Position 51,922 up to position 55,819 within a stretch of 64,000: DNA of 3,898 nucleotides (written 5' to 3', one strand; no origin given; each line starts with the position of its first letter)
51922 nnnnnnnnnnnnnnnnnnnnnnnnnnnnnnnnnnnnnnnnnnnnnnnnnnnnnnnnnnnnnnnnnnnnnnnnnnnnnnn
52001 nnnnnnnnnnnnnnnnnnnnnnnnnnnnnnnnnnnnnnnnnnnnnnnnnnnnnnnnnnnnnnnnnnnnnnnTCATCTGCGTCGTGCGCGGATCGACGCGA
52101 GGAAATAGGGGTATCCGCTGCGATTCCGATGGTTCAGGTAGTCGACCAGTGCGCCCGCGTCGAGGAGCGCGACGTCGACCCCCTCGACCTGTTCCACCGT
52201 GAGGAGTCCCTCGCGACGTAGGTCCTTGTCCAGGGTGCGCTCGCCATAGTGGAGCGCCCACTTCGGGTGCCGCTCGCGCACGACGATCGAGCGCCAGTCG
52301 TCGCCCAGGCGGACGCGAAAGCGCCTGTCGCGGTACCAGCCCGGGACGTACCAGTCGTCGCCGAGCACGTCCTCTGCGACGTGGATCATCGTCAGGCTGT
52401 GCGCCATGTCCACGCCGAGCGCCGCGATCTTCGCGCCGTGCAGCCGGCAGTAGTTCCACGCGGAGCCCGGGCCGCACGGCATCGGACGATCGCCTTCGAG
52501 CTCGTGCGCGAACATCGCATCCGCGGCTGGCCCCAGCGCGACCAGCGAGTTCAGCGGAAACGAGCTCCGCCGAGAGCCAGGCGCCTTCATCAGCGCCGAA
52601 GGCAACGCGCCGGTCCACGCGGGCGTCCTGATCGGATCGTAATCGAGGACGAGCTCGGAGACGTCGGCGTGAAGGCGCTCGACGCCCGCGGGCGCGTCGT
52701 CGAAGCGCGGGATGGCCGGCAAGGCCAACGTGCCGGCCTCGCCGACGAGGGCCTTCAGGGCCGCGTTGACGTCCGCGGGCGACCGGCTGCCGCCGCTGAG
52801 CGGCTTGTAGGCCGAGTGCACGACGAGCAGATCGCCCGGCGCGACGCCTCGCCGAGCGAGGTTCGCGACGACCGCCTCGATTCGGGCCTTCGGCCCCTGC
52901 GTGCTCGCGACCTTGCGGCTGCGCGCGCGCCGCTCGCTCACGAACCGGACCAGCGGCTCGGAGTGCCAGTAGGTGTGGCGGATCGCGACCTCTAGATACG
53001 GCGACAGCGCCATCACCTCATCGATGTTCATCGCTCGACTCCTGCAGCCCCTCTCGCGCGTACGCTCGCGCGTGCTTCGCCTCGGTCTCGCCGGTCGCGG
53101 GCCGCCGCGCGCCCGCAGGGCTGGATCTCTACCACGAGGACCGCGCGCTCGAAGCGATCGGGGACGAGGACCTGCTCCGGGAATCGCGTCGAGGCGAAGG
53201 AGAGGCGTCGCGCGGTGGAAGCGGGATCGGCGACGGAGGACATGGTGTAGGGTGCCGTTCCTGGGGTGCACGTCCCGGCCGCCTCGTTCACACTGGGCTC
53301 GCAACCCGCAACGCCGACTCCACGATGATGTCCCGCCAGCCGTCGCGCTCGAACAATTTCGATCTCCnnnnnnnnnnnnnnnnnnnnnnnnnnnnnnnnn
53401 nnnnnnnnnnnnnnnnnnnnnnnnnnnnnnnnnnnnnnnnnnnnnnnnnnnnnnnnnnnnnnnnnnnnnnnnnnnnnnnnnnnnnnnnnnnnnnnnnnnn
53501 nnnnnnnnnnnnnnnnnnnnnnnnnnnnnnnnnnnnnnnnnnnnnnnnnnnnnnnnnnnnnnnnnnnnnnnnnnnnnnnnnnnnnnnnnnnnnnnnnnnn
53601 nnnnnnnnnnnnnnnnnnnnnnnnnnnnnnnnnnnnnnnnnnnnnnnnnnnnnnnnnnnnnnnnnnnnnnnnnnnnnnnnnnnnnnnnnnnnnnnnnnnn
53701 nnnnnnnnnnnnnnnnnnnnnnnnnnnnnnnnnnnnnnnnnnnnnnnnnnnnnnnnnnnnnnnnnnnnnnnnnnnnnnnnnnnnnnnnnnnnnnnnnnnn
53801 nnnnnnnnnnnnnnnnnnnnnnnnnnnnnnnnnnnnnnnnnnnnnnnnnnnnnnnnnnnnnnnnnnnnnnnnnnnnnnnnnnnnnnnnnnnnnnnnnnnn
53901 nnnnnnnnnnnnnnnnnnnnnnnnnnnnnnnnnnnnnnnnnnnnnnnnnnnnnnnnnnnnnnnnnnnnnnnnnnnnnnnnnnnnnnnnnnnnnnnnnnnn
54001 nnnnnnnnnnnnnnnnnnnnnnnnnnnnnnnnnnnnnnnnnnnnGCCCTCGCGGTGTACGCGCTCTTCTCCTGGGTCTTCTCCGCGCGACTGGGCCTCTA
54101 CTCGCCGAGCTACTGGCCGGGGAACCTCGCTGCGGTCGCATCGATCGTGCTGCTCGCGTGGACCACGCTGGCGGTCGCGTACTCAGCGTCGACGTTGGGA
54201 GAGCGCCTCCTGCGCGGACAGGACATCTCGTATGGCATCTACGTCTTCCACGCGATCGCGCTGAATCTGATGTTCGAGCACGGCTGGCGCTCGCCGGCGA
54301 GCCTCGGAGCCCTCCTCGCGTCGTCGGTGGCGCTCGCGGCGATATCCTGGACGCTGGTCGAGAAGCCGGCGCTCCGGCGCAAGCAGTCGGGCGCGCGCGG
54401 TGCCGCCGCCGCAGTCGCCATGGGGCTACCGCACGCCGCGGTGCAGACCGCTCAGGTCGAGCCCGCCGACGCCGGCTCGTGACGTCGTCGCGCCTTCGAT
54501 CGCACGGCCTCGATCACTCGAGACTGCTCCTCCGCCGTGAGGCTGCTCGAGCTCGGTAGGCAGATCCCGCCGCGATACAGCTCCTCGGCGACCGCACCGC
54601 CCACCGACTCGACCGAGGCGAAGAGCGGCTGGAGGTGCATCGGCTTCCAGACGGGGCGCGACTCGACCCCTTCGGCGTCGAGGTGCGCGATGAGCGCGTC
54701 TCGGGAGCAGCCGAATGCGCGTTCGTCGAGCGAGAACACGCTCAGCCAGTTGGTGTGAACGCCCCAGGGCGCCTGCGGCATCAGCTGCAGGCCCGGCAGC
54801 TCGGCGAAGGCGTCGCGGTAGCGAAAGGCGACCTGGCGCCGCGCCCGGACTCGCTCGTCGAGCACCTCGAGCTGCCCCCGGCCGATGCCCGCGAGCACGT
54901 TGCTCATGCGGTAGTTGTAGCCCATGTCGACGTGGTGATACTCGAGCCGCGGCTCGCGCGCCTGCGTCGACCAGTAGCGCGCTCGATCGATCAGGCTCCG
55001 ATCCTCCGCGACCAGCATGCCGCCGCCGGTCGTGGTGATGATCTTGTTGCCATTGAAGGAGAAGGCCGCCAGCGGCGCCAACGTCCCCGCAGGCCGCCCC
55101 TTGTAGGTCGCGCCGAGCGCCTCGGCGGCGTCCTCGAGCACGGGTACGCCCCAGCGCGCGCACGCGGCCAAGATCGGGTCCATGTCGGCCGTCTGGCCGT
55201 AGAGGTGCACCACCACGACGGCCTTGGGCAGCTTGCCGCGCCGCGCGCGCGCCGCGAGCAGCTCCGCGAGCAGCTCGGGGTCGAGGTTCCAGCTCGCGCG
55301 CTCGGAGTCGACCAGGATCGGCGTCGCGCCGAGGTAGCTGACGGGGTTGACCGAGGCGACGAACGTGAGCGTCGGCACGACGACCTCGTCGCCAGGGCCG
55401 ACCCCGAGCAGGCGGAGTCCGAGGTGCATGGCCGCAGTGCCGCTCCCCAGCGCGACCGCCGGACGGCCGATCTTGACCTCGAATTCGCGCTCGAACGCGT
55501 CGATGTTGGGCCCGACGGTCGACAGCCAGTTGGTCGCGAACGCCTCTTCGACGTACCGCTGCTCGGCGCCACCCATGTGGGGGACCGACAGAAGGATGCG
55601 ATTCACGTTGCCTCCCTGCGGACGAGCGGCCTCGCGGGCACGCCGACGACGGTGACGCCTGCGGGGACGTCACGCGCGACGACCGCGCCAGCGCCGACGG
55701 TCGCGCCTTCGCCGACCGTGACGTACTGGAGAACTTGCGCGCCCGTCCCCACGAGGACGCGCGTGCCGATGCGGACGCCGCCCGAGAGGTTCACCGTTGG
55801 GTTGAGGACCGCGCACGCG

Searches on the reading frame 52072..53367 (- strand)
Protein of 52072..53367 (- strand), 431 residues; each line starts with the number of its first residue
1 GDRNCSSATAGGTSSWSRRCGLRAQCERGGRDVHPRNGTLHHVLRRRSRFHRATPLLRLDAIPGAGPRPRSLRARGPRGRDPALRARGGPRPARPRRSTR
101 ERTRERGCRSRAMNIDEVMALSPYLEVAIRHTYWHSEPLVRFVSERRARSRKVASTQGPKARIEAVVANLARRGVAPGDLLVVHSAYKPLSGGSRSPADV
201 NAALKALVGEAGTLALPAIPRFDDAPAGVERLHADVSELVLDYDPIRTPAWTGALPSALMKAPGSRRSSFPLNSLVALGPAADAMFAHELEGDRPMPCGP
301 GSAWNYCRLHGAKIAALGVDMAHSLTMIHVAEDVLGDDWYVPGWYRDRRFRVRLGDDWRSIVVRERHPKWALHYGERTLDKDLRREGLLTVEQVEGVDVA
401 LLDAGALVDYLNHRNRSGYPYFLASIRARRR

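Call 16: search_protein_families(library=pfam, proteins=[window:52072-53367:-], max_evalue=0.001)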
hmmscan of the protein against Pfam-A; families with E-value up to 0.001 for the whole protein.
window:52072-53367:- (431 aa): 1 family
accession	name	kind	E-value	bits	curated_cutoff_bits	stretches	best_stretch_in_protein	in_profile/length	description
PF02522.19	Antibiotic_NAT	-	2.9e-28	99.5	25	1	183-412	2-228/232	Aminoglycoside 3-N-acetyltransferase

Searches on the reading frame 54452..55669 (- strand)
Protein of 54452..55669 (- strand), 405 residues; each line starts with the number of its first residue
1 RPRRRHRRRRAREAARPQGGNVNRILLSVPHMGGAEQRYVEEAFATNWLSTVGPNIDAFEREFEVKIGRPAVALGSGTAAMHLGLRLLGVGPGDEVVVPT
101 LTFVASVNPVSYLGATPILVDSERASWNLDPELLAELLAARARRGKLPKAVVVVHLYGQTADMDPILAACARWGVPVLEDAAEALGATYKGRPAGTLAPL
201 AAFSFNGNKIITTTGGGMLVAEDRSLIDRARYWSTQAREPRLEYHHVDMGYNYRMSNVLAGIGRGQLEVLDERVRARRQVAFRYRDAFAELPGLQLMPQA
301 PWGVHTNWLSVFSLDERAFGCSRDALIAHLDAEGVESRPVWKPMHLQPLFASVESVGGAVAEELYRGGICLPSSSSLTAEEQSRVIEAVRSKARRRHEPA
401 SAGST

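Call 16: search_protein_families(library=pfam, proteins=[window:54452-55669:-], max_evalue=0.001)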
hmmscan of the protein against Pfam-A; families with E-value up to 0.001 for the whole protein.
window:54452-55669:- (405 aa): 2 families
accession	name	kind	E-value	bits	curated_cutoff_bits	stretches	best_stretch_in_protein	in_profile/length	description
PF01041.23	DegT_DnrJ_EryC1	-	3e-100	336.4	19.8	1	33-390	4-360/360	DegT/DnrJ/EryC1/StrS aminotransferase family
PF00155.27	Aminotran_1_2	-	1.3e-05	25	19.7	1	61-153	57-152/361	Aminotransferase class I and II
